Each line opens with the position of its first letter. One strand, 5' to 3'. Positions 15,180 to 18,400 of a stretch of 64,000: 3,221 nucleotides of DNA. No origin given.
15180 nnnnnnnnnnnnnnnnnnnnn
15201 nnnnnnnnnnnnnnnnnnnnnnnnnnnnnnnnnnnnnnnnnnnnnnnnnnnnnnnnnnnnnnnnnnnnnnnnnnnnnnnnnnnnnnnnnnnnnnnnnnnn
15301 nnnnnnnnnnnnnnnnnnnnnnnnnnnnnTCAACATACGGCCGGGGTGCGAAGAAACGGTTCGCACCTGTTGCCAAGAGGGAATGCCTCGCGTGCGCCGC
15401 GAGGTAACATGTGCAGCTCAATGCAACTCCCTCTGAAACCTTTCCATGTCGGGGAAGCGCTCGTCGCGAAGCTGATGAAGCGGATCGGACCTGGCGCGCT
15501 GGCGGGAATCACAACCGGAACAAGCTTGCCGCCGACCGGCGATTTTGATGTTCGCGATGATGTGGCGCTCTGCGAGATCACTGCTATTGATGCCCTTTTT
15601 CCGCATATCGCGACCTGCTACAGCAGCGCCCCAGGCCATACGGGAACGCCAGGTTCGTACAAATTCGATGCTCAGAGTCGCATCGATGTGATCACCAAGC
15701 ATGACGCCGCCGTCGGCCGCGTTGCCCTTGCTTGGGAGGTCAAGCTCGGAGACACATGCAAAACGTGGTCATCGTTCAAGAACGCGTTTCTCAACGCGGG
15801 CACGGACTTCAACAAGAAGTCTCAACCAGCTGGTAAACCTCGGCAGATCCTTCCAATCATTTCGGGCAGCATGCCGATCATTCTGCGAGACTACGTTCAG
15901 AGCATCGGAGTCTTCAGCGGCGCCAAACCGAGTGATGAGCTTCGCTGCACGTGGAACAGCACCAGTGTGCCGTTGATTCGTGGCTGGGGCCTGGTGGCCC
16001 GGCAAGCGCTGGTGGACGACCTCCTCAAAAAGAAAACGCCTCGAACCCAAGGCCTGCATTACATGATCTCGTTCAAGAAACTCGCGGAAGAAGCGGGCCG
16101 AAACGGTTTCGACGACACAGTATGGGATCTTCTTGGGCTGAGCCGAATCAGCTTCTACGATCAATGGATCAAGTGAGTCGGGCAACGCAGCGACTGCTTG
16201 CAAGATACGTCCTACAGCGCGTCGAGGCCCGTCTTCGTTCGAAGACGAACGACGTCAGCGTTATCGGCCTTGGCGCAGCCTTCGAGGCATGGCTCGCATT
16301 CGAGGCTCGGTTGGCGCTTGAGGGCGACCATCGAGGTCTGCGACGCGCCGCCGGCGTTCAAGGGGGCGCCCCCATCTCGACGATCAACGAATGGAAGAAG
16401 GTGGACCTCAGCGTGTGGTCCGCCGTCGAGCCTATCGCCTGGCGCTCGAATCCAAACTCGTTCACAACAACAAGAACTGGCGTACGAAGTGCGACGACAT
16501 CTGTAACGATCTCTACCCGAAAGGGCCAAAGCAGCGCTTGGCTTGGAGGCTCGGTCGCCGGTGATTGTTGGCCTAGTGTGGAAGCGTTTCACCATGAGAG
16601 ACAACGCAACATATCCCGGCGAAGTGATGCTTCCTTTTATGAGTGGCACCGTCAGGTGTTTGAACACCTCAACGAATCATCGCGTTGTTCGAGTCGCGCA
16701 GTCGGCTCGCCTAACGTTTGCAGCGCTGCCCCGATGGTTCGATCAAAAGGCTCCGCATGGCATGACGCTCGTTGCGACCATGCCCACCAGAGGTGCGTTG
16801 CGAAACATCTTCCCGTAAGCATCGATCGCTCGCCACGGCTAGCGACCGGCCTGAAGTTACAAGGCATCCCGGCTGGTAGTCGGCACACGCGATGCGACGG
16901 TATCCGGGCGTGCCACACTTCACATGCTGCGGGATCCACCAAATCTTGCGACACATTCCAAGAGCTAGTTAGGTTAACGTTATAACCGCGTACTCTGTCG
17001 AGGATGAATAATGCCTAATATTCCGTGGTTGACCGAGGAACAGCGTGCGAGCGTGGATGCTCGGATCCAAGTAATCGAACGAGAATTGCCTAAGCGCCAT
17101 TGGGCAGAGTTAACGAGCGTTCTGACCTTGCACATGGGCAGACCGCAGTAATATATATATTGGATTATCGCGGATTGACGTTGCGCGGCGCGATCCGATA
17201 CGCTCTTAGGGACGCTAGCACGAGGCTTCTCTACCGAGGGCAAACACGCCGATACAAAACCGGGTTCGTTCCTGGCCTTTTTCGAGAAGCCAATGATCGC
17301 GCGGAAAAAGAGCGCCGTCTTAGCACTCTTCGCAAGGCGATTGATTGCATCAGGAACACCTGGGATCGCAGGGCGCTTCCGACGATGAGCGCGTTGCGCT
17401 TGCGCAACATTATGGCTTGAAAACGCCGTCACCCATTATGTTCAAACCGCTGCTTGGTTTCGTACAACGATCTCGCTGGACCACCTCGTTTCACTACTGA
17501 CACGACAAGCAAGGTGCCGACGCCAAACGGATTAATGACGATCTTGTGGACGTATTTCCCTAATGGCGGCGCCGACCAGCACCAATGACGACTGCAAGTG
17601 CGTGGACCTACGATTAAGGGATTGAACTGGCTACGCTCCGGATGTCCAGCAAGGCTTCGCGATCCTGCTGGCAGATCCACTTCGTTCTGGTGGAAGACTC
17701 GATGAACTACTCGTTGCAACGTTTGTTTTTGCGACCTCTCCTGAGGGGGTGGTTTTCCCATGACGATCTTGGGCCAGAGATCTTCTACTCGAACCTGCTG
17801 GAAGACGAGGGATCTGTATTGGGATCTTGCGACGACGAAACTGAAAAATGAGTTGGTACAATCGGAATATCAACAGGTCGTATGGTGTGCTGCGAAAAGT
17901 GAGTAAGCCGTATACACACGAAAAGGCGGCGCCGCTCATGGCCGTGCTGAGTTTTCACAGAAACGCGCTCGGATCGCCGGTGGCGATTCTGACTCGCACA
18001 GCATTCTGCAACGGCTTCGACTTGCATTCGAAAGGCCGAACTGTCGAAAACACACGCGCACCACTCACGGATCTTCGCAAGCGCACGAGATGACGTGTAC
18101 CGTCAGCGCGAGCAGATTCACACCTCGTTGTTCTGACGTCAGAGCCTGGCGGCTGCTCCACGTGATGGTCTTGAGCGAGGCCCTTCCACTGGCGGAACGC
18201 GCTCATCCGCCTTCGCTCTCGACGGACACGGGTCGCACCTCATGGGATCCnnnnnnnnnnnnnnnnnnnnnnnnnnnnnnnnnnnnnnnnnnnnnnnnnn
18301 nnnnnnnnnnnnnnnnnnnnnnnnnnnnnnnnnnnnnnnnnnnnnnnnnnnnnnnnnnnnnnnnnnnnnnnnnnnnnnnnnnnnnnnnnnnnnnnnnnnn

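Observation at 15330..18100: Low-GC (~50-55%) island with nuclease-like and FRG-like genes next to DUF2779: candidate decayed defence islet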

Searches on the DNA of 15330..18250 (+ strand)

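Call 83: search_dna_similar(query=window:15330-18250:+, collection=plasmids, mode=distant, max_rows=8)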
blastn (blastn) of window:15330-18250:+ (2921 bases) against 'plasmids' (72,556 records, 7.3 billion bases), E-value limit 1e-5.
No match.

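Call 84: search_dna_similar(query=window:15330-18250:+, collection=phages, mode=distant, max_rows=8)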
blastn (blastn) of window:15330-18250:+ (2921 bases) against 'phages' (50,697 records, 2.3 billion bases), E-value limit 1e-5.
No match.
